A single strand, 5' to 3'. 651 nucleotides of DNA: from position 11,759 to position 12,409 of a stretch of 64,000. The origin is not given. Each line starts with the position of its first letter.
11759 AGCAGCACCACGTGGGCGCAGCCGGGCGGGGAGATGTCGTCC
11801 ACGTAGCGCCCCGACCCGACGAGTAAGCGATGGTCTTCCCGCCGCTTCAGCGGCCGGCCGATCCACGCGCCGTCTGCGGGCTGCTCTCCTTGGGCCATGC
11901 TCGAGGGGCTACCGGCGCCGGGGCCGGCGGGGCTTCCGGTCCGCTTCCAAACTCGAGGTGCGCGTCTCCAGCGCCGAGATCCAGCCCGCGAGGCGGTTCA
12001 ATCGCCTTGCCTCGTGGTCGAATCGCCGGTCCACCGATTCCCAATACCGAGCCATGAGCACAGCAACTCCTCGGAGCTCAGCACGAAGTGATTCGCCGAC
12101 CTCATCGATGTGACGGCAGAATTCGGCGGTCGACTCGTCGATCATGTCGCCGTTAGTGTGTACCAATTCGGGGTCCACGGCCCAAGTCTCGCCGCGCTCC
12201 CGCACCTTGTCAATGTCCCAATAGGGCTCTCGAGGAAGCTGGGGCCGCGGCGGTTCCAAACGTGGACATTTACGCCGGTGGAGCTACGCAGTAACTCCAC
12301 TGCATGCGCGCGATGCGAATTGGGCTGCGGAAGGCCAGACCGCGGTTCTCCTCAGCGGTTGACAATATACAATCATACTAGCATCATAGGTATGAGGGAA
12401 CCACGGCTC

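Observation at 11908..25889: Three-copy repeat family of about 310 bp encoding a 116 aa ORF, each copy immediately upstream of a minus-strand gene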

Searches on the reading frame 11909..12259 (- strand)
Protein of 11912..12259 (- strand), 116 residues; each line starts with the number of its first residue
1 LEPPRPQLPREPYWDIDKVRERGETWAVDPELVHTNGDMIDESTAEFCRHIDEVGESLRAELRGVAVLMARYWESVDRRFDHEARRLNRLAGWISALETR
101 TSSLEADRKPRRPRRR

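Call 7: search_protein_families(library=pfam, proteins=[window:11912-12259:-], max_evalue=0.01)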
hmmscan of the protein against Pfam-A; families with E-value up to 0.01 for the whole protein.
seq(116 aa): 0 families

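Call 9: find_homologous_proteins(query=window:11912-12259:-, max_evalue=0.01)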
Query seq(116 aa) (116 aa): 66 proteins with E <= 0.01 among 85 candidates.
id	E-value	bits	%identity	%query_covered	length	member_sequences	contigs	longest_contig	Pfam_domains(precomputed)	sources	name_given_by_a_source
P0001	1.1e-43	166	76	83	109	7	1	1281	-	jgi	jgi:hypothetical protein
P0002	3.4e-43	164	73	83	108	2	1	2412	-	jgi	jgi:hypothetical protein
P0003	5.3e-43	164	75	83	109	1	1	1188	-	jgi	jgi:hypothetical protein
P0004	2.1e-42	162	72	90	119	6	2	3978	-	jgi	-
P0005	5.6e-42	160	77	81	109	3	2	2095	-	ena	-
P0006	6.3e-42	160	78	77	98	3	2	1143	-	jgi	-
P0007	9.9e-42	160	74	81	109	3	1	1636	-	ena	-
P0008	1.2e-41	159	74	84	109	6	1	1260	-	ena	-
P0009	6.2e-39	150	71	83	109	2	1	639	-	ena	-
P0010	6.7e-39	150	74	79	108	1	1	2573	-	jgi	jgi:hypothetical protein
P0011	7.1e-39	150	73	81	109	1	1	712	-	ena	-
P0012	7.6e-37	144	74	75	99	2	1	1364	-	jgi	-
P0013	2.0e-36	142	72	79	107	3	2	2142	-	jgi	jgi:hypothetical protein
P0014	1.0e-32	130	73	69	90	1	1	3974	-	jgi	-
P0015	3.4e-32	129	64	77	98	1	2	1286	-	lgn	-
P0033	2.7e-18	84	48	85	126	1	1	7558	-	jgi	jgi:hypothetical protein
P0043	2.3e-16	78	50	83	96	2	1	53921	-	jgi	jgi:hypothetical protein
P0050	3.6e-15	74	38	81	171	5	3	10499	-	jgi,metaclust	metaclust:\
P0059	3.4e-13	67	38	77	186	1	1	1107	PF01442.24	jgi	-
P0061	2.2e-12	65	38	78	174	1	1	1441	PF01442.24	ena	-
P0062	2.4e-12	65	35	77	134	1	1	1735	PF01442.24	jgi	jgi:hypothetical protein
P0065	1.6e-7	49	45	48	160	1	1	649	PF01442.24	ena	-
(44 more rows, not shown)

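Call 13: find_related_loci(query=A2, collection=genome_contigs, flank=6000)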
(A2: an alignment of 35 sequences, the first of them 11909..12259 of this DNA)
Query A2 (116 aa) in genome_contigs; peptide patterns used: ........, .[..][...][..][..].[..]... (x = any residue, [..] = any of these).
116 stretches matched a pattern; 10 encode a relative of the query (tblastn E <= 1e-3); 10 distinct loci.
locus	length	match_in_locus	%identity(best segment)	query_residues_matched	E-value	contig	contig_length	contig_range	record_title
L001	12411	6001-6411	40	1-109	4e-19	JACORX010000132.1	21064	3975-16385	MAG: Candidatus Rokuibacteriota bacterium isolate NC_groundwater_3_Ag_B-0.1um_69_29 B2_S2_coassemblyk141_1010716, whole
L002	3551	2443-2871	38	12-110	5e-14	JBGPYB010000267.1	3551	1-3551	MAG: Vicinamibacteria bacterium isolate OBJ1_062018_090_23 k141_2611668_length_3551_cov_14.0000, whole genome shotgun se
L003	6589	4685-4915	42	40-116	7e-13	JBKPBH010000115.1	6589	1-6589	MAG: Acidobacteriota bacterium isolate GB_EKS_MAG_00083 GB_EKS_000001682274, whole genome shotgun sequence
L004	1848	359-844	42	12-107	3e-12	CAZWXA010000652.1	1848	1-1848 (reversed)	MAG TPA_asm: uncultured bacterium isolate SRP119689_co1_6 genome assembly, contig: NODE_122050_length_1848_cov_3.303960,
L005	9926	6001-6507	41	12-107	4e-12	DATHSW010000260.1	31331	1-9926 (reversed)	MAG TPA_asm: Candidatus Deferrimicrobiaceae bacterium isolate SMAG_U16061 k141_1024928, whole genome shotgun sequence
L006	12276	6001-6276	39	28-105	9e-12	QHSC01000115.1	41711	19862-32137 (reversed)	MAG: Candidatus Rokuibacteriota bacterium isolate AR4 14_1009_09_40cm_scaffold_489_curated, whole genome shotgun sequenc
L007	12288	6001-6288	44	23-110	4e-9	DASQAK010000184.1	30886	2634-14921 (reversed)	MAG TPA_asm: Candidatus Methylomirabilota bacterium isolate SMAG_U11643 k141_343915, whole genome shotgun sequence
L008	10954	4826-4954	50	28-69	5e-5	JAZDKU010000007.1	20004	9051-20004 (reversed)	MAG: bacterium isolate MEGAHIT-group-0.551 k141_18180369, whole genome shotgun sequence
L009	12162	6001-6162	37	40-102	8e-5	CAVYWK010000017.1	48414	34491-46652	MAG: uncultured Acidobacteriota bacterium isolate MFD01299.bin.2.92 genome assembly, contig: contig_15519, whole genome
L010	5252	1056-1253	36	40-105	1e-4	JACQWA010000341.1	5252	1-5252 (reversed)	MAG: Candidatus Rokuibacteriota bacterium isolate NC_groundwater_1477_Ag_S-0.65um_67_43 S_p65_S5_coassembly_k141_4082655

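Call 14: find_encoding_contigs(protein=P0043, flank=8000, max_places=3)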
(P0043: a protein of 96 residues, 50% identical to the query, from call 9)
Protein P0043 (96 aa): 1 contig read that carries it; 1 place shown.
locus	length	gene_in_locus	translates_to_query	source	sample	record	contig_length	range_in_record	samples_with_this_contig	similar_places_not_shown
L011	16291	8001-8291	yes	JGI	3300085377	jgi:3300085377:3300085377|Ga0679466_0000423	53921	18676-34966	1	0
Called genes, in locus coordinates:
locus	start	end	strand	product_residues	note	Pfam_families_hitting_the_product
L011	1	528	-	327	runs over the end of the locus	PF04392:ABC_sub_bind, PF13458:Peripla_BP_6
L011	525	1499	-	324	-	PF04392:ABC_sub_bind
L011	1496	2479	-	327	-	PF04392:ABC_sub_bind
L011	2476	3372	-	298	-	PF04392:ABC_sub_bind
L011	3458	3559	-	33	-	-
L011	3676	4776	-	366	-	PF04303:PrpF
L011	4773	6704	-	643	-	PF00330:Aconitase, PF00694:Aconitase_C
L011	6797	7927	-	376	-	PF00285:Citrate_synt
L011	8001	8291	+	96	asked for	-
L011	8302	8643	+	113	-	PF00903:Glyoxalase, PF18029:Glyoxalase_6 (weak)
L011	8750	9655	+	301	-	PF00528:BPD_transp_1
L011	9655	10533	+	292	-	PF00528:BPD_transp_1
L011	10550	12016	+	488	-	PF01547:SBP_bac_1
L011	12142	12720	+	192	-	PF05685:Uma2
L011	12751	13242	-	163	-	PF00296:Bac_luciferase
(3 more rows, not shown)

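Call 15: find_encoding_contigs(protein=P0050, flank=8000, max_places=3)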
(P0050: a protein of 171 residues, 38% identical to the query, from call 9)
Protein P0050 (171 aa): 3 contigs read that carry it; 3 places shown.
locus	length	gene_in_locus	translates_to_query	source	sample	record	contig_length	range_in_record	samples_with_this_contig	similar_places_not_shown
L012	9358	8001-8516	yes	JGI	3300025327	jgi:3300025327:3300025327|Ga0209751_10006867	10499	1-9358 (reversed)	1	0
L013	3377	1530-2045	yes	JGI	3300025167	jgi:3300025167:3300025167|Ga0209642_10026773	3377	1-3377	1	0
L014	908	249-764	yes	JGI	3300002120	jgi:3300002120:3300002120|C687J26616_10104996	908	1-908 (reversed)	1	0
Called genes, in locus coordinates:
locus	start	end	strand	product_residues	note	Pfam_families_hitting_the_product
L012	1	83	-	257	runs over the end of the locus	PF01381:HTH_3, PF13560:HTH_31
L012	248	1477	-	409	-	PF14690:Zn_ribbon_ISL3, PF13542:HTH_Tnp_ISL3, PF01610:DDE_Tnp_ISL3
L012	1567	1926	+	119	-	PF20208:ARPP-1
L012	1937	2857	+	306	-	PF13391:HNH_2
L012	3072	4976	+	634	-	PF09848:SLFN-g3_helicase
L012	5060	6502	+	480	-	PF11794:HpaB_N, PF03241:HpaB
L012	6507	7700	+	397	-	PF07969:Amidohydro_3 (faint), PF01979:Amidohydro_1 (weak)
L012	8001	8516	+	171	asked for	-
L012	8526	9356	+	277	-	?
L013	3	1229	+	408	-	?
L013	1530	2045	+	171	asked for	-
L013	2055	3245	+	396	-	PF01408:GFO_IDH_MocA, PF03447:NAD_binding_3 (faint), PF22725:GFO_IDH_MocA_C3 (weak), PF02894:GFO_IDH_MocA_C (faint)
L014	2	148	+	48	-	?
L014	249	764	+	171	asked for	-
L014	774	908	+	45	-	?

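Call 16: find_encoding_contigs(protein=P0033, flank=8000, max_places=3)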
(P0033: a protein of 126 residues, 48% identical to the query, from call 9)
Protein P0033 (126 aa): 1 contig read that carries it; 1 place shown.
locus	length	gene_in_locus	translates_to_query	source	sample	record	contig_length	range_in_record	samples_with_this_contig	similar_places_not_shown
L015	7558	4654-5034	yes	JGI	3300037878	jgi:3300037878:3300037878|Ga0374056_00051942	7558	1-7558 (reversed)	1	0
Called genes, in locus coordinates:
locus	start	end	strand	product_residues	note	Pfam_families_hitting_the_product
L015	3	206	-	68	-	?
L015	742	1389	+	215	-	PF08241:Methyltransf_11, PF13649:Methyltransf_25 (weak)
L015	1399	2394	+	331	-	PF04909:Amidohydro_2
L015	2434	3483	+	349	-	PF00296:Bac_luciferase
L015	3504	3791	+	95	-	PF07045:DUF1330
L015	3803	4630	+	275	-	PF05721:PhyH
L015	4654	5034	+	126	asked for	-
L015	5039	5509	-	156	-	PF07719:TPR_2 (faint), PF13174:TPR_6 (faint), PF13432:TPR_16 (weak), PF00515:TPR_1 (faint), PF13424:TPR_12 (weak), PF13432:TPR_16, PF14559:TPR_19 (weak)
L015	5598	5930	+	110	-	PF03704:BTAD (weak), PF07719:TPR_2 (faint), PF13181:TPR_8 (faint), PF13414:TPR_11 (faint), PF13432:TPR_16 (faint), PF13428:TPR_14 (faint), PF14559:TPR_19 (weak)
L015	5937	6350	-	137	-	-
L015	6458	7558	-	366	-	?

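Call 17: find_related_loci(query=A2, collection=metagenome_contigs, flank=5000)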
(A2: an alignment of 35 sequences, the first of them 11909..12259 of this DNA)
Query A2 (116 aa) in metagenome_contigs; peptide patterns used: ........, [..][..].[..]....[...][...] (x = any residue, [..] = any of these).
352 stretches matched a pattern; 122 encode a relative of the query (tblastn E <= 1e-3); the best 80 are kept; 79 distinct loci.
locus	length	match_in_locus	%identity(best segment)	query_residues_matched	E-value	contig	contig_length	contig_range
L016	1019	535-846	71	6-109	9e-48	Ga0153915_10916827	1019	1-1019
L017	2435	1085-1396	72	6-109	4e-45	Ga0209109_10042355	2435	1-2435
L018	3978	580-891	72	6-109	5e-45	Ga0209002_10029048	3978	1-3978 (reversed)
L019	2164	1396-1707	72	6-109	3e-45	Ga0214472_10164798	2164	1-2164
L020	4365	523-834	72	6-109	5e-45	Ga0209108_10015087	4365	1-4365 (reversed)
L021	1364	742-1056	70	6-110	5e-46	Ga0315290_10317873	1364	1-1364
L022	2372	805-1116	71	6-109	1e-44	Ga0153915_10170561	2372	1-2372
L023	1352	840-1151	72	6-109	2e-44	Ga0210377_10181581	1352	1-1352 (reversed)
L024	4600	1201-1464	68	12-110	5e-34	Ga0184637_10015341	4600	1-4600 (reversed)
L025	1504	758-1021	68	12-110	2e-34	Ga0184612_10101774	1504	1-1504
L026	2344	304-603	60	6-105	2e-30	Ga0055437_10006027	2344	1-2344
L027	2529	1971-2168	68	6-71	4e-24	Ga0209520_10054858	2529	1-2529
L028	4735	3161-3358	68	6-71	4e-24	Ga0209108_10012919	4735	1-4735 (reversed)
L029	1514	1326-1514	67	6-68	4e-22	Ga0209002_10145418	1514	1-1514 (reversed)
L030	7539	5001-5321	48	11-110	1e-21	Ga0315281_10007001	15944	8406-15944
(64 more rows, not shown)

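Call 25: search_solved_structures(query=A2, max_evalue=10)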
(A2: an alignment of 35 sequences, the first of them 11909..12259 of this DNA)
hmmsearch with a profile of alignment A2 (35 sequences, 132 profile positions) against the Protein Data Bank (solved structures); distinct sequences matched with E-value up to 10: 22.
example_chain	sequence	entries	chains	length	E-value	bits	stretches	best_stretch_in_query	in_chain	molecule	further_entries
4xhp_A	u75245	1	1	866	0.00016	25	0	42-98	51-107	ParM hybrid fusion protein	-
9cuy_c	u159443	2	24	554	0.00021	24.6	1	26-110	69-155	Short tail fiber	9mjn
7zr2_A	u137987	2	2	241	0.0044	20.3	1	68-123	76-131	Spike protein S2',Chimeric protein mimic of SARS-CoV-2 Spike HR1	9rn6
11cp_A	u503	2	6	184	0.0086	19.4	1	14-42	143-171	designed metalloprotease TDPr3 | TDPr3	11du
3s84_A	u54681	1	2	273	0.03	17.6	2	27-90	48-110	Apolipoprotein A-IV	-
4xe8_A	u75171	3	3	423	0.22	14.8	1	42-98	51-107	Uncharacterized protein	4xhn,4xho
4xe7_A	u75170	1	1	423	0.23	14.8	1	42-98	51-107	Uncharacterized protein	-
9hx4_F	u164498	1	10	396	0.26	14.6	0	30-102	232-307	Apolipoprotein A-IV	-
7obi_A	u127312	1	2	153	0.3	14.4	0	24-42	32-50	CTPR-rv4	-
3lt7_A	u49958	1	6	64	0.46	13.8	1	83-119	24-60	Adhesin yadA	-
6gaj_A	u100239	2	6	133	0.65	13.3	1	68-122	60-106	Outer capsid protein sigma-1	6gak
7ui2_A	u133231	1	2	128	0.71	13.2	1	61-96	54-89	SP15 protein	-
3lt6_A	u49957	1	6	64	0.77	13.1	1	83-119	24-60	Adhesin yadA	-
9l9p_S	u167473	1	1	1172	1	12.7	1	29-101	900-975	Putative tail fiber protein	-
5ewp_A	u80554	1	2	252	1.1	12.5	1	7-47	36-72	ARO (armadillo repeats only protein)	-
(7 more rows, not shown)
